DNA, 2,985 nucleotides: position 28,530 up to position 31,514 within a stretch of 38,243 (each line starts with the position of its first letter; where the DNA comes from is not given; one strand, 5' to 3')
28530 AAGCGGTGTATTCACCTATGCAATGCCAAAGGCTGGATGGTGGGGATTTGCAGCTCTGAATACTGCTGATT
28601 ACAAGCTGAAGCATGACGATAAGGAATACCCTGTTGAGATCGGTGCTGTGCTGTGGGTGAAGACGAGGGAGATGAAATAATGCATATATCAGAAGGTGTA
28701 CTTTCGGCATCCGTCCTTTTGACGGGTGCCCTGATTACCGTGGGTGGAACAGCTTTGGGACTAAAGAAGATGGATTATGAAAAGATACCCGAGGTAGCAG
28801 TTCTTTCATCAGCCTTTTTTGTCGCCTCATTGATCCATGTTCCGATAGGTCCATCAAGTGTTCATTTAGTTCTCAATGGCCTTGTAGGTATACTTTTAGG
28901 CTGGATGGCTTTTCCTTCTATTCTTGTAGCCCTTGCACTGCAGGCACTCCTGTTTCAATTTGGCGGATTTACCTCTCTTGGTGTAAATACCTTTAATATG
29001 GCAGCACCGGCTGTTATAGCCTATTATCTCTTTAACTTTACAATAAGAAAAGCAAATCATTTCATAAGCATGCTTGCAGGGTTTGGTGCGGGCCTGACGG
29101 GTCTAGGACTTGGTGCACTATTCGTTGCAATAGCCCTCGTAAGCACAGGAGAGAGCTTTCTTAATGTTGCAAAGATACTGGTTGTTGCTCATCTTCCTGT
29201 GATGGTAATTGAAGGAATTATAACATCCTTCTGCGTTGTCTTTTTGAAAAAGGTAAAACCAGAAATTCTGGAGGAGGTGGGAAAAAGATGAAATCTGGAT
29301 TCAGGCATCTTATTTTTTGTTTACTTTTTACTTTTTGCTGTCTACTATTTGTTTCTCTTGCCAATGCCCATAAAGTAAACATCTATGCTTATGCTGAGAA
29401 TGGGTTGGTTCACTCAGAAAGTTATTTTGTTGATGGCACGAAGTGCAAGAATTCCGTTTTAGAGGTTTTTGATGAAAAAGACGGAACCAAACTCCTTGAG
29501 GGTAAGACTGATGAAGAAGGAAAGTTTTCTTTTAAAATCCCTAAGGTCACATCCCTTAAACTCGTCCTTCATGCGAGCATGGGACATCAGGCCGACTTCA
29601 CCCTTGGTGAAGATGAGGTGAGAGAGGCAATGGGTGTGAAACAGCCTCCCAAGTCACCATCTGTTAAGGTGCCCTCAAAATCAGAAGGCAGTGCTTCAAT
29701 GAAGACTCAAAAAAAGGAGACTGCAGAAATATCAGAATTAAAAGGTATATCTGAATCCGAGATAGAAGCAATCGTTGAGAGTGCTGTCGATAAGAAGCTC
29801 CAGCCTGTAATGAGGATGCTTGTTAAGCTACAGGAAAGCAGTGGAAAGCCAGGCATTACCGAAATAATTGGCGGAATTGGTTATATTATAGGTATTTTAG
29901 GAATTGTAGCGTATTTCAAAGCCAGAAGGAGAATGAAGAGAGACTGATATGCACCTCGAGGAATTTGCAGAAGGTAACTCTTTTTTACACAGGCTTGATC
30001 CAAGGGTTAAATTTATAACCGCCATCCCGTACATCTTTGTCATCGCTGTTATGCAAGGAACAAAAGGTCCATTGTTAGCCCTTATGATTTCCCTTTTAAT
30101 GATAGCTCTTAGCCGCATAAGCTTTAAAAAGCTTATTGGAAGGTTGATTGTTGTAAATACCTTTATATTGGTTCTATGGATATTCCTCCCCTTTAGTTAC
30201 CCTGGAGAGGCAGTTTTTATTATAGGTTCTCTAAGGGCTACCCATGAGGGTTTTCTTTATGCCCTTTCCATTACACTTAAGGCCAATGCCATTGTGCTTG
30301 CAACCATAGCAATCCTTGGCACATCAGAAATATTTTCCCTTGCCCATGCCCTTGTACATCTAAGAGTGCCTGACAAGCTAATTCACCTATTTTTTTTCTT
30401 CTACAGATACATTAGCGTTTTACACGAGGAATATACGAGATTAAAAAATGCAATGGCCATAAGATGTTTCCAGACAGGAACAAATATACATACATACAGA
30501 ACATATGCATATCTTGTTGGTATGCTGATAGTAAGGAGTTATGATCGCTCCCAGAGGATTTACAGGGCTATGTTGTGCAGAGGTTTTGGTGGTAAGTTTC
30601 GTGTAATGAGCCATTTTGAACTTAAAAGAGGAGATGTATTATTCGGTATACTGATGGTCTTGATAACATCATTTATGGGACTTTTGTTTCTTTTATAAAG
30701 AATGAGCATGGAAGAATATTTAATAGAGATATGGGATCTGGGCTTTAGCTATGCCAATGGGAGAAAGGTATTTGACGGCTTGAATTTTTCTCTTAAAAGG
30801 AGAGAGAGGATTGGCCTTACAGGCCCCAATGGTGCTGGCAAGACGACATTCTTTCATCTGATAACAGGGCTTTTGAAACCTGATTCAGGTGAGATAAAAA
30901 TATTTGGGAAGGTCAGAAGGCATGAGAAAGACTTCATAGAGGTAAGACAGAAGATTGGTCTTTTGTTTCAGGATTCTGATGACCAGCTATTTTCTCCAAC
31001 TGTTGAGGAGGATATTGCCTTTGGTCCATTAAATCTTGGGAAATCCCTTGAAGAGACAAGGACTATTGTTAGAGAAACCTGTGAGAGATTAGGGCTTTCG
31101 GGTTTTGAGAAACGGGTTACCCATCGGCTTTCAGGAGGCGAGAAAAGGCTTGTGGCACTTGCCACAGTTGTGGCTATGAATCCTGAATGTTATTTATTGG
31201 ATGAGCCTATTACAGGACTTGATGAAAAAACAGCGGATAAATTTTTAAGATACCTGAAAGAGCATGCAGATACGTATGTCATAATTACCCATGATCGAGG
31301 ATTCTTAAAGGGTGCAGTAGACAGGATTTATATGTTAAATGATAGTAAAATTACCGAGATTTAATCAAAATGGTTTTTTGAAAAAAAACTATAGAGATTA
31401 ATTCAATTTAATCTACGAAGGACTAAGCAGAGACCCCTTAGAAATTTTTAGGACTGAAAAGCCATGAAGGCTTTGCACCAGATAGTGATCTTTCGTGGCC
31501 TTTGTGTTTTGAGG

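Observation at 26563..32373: Four copies of a roughly 50-60-nt structured repeat (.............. ... inner hairpin ... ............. + T-run), found only at the boundaries of the metal-locus transcription units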

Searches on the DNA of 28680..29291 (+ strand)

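Call 48: search_with_rna_model(model_id=R1, sources=[L121, L122, L123, L124, L125, L126, L127, L128, L129, L130, L131, L132, L133, L134, L135, L136, L137, L138, L139, L140, L141, L142, L143, L144, L145, L146, L147, L148, L149, L150, L151, L152, L153, L154, L155, L156, L157, L158, L159, L160, L161, L162, L163, L164, L165, L166, L167, L168, L169, L170, L171, L172, L173, L174, L175, L176, L177, L178, L179, L180, L181, L182, L183, L184, L185, L186, L187, L188, L189, L190, L191, L192, L193, L194, L195, L196, L197, L198, L199, L200], max_evalue=0.5, make_alignment=true)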
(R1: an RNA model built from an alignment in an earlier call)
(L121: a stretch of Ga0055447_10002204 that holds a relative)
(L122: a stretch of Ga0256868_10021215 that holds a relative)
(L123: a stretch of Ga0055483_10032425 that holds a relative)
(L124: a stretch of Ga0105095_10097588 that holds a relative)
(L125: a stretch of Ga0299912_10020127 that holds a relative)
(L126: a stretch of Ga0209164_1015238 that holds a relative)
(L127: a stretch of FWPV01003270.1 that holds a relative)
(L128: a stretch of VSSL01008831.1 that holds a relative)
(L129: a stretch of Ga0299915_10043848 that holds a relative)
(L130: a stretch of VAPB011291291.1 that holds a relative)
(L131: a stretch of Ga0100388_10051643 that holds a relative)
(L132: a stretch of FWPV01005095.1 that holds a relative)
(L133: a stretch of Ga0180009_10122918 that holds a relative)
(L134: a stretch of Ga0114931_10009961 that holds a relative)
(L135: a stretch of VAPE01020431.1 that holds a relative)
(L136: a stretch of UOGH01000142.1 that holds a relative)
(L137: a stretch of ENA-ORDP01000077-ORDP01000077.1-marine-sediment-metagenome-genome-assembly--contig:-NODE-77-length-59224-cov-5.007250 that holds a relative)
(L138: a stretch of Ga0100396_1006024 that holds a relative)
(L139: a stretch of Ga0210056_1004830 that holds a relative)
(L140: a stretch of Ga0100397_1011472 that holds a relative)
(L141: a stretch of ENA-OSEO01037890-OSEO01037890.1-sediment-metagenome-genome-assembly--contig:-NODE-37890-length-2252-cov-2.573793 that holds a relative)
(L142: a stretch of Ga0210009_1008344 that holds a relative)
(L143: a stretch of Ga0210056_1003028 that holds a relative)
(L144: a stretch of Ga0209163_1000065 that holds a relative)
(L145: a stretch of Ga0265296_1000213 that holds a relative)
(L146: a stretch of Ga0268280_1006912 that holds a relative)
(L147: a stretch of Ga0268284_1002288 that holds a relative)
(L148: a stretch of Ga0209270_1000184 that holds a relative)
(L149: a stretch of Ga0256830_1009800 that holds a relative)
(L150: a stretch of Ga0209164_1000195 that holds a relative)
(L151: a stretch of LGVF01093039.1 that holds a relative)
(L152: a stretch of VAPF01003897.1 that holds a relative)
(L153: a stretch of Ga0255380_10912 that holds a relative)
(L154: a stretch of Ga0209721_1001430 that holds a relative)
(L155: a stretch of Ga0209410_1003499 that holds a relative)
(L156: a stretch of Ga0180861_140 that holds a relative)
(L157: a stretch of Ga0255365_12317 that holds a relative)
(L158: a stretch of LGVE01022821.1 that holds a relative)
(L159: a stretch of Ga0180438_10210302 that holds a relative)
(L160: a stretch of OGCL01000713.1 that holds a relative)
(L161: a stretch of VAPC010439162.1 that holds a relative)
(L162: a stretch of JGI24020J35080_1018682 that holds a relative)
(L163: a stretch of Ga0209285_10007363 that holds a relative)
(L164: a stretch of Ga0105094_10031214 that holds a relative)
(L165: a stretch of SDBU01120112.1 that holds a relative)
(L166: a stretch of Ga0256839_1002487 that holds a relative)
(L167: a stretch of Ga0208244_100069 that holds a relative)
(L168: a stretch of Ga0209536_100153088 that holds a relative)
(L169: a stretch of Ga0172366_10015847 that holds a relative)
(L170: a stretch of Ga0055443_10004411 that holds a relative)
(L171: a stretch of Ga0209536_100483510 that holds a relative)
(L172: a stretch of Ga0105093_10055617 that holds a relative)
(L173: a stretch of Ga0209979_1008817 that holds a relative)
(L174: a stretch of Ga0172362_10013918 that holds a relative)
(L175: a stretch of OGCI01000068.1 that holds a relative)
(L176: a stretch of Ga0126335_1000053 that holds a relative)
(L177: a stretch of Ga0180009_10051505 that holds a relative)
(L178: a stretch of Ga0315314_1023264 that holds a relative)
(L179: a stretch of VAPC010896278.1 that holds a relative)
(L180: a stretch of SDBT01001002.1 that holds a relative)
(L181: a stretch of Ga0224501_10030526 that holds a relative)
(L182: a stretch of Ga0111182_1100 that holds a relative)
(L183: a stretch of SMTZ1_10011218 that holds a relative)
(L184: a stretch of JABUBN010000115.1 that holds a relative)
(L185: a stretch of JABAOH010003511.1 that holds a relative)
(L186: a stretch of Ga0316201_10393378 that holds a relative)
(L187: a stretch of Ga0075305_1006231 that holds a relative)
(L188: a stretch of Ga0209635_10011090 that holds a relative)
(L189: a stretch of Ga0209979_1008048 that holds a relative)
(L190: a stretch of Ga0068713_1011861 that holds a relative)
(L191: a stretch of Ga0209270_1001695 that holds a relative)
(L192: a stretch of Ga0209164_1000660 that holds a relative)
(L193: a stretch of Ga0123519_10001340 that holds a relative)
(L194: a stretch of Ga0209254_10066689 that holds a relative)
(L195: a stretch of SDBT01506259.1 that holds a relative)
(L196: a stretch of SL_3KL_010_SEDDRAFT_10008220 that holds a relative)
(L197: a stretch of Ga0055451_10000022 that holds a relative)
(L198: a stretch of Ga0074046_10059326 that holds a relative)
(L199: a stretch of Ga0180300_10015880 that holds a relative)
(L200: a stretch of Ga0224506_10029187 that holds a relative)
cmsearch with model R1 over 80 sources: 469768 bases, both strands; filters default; matches with E-value up to 0.5: 43.
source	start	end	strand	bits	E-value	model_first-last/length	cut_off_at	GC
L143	2675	2739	+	56.7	1.3e-08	1-61/61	no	0.4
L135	366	421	+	42.7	1.1e-05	1-61/61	no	0.43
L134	2747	2802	+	42.7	1.1e-05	1-61/61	no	0.43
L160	3065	3130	+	42.1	1.4e-05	1-61/61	no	0.41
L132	2900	2962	+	41.7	1.7e-05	1-61/61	no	0.38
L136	2146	2201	+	41.3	2e-05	1-61/61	no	0.45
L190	197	285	+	40.3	3.3e-05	1-61/61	no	0.45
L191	2572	2660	+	40.3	3.3e-05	1-61/61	no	0.45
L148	2703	2791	+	40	3.8e-05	1-61/61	no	0.46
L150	2703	2791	+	40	3.8e-05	1-61/61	no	0.46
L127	2938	3000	+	39.9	4e-05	1-61/61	no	0.48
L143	2673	2737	-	39.6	4.7e-05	1-61/61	no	0.42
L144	2779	2867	+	39.4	5.1e-05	1-61/61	no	0.51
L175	2657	2721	+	36.6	0.0002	1-61/61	no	0.51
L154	2999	3066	+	36.4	0.00022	1-61/61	no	0.38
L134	2642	2704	+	36.1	0.00025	1-61/61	no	0.4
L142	3783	3850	+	36.1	0.00025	1-61/61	no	0.51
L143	8378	8445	+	36.1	0.00025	1-61/61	no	0.51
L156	1911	1966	+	35.2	0.00038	1-61/61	no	0.48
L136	2041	2106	+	34.8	0.00047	1-61/61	no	0.3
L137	4031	4086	+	34.8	0.00047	1-61/61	no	0.48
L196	4909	4969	+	34.1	0.00065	1-61/61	no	0.33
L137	3919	3986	+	33.7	0.00078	1-61/61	no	0.31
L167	2880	2941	+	32.6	0.0014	1-61/61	no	0.45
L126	39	102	+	31.2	0.0027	1-61/61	no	0.45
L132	2898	2960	-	30.3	0.0041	1-61/61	no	0.38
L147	3259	3323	+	30.1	0.0045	1-61/61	no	0.45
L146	1003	1061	+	29.1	0.0074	1-61/61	no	0.36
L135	257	321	+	28.3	0.011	1-61/61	no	0.4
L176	2801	2859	+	27.8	0.013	1-61/61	no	0.47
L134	2745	2800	-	26.7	0.023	1-61/61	no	0.45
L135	364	419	-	26.7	0.023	1-61/61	no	0.45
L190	195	283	-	26.3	0.028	1-61/61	no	0.45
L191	2570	2658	-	26.3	0.028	1-61/61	no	0.45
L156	1909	1964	-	25.9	0.035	1-61/61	no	0.46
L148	2701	2789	-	24.9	0.055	1-61/61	no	0.47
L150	2701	2789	-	24.9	0.055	1-61/61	no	0.47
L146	1001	1059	-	23.7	0.1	1-61/61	no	0.36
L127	2936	2998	-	23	0.14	1-61/61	no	0.46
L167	2875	2941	-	22.2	0.2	1-61/61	no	0.45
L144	2777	2865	-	21.1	0.35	1-61/61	no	0.52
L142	3781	3848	-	20.4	0.47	1-61/61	no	0.53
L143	8376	8443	-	20.4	0.47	1-61/61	no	0.53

Alignment A4: 43 matches aligned to the model, 119 columns, each read 5' to 3' on its own strand. Consensus structure (alignment columns), stored with it:
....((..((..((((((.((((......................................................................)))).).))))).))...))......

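Call 71: search_rna_families(sources=[L113, L023, L025, L083, L011, L020, L068, L104, L078, L039, L001, L038, L107, L057, L147, L192, L196, L146, L176], threshold=gathering)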
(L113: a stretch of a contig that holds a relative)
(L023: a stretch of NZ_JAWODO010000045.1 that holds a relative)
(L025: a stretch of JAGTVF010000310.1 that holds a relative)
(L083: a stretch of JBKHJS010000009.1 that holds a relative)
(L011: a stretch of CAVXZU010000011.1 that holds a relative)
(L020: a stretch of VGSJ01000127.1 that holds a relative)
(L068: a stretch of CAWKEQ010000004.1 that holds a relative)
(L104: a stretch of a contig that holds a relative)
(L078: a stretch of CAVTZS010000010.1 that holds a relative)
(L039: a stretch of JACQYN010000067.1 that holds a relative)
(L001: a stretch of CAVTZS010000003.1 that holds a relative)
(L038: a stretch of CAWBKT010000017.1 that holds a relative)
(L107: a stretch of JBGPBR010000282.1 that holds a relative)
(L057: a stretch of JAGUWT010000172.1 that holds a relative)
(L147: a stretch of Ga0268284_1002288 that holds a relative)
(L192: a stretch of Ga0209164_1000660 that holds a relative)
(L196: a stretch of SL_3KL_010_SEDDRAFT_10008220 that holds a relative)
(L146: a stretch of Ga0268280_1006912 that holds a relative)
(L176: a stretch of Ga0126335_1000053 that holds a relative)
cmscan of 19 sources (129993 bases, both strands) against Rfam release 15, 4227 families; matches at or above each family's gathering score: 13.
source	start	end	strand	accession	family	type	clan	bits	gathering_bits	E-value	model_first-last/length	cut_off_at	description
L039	978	1166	-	RF00174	Cobalamin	Cis-reg; riboswitch;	CL00101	127.7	31.5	2e-31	1-189/189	no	Cobalamin riboswitch aptamer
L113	4023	4207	+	RF00174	Cobalamin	Cis-reg; riboswitch;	CL00101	124.3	31.5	1.8e-30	1-189/189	no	Cobalamin riboswitch aptamer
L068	2474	2662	+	RF00174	Cobalamin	Cis-reg; riboswitch;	CL00101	124.2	31.5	2e-30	1-189/189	no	Cobalamin riboswitch aptamer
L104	2869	3057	-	RF00174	Cobalamin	Cis-reg; riboswitch;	CL00101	124.1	31.5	2.2e-30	1-189/189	no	Cobalamin riboswitch aptamer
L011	4024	4213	+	RF00174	Cobalamin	Cis-reg; riboswitch;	CL00101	123.4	31.5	3.5e-30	1-189/189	no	Cobalamin riboswitch aptamer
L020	2941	3129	-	RF00174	Cobalamin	Cis-reg; riboswitch;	CL00101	123.2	31.5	3.7e-30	1-189/189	no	Cobalamin riboswitch aptamer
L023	205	389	+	RF00174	Cobalamin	Cis-reg; riboswitch;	CL00101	118.5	31.5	8.8e-29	1-189/189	no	Cobalamin riboswitch aptamer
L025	631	814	-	RF00174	Cobalamin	Cis-reg; riboswitch;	CL00101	116.4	31.5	3.4e-28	1-189/189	no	Cobalamin riboswitch aptamer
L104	3323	3393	-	RF00005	tRNA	Gene; tRNA;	CL00001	63.5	29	3.8e-11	1-71/71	no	tRNA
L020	3338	3408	-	RF00005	tRNA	Gene; tRNA;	CL00001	61.9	29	1.1e-10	1-71/71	no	tRNA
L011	3747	3817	+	RF00005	tRNA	Gene; tRNA;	CL00001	60.2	29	3.2e-10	1-71/71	no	tRNA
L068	2236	2306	+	RF00005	tRNA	Gene; tRNA;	CL00001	60.2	29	3.2e-10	1-71/71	no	tRNA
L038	7899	8000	-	RF00174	Cobalamin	Cis-reg; riboswitch;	CL00101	36.2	31.5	3.1e-05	91-189/189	5'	Cobalamin riboswitch aptamer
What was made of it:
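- Closest known: Cobalamin riboswitch. Same: Both use leader terminators and occur in the same loci (call 71).
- Cobalamin riboswitches are present in the same neighbourhoods (call 71).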

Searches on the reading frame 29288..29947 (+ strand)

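Call 8: search_protein_families(library=pfam, proteins=[window:29288-29947:+])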
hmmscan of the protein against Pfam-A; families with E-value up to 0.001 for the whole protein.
window:29288-29947:+ (219 aa): 0 families

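Call 51: search_protein_families(library=ncbifam, proteins=[window:29288-29947:+], max_evalue=0.01)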
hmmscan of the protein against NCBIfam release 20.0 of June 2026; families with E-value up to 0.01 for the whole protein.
window:29288-29947:+ (219 aa): 1 family
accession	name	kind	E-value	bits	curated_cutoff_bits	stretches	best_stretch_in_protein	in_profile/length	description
NF058648.1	ECF_sub_HI1622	equivalog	9.8e-51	172.3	100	1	16-214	2-180/180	NikL family nickel/cobalt ECF transporter subunit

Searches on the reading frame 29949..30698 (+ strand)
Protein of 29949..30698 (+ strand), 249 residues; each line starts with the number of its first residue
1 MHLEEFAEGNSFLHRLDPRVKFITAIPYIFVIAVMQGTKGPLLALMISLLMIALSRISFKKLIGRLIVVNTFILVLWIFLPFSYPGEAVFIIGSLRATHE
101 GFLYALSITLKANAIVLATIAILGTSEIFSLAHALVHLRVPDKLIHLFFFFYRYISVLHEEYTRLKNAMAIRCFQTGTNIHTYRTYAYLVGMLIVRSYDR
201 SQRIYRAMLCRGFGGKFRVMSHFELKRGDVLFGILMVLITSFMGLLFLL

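Call 8: search_protein_families(library=pfam, proteins=[window:29949-30698:+])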
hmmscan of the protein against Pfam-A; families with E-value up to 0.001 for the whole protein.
window:29949-30698:+ (249 aa): 1 family
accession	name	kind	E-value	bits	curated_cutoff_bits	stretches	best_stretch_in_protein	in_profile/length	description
PF02361.21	CbiQ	-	7e-38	130.9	25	1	10-215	2-210/216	Cobalt transport protein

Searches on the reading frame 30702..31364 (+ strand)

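Call 8: search_protein_families(library=pfam, proteins=[window:30702-31364:+])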
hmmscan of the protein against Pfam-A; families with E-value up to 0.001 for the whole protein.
window:30702-31364:+ (220 aa): 4 families
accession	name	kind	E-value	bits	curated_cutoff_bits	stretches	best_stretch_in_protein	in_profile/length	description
PF00005.33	ABC_tran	-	4e-30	105.7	25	1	25-170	2-136/137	ABC transporter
PF02463.25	SMC_N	-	3.9e-11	43.2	40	1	38-211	28-210/220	RecF/RecN/SMC N terminal domain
PF13304.12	AAA_21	-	1.2e-07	32.6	27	0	38-68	3-39/304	AAA domain, putative AbiEii toxin, Type IV TA system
PF13476.12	AAA_23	-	0.00037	21.6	27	1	38-121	23-95/201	AAA domain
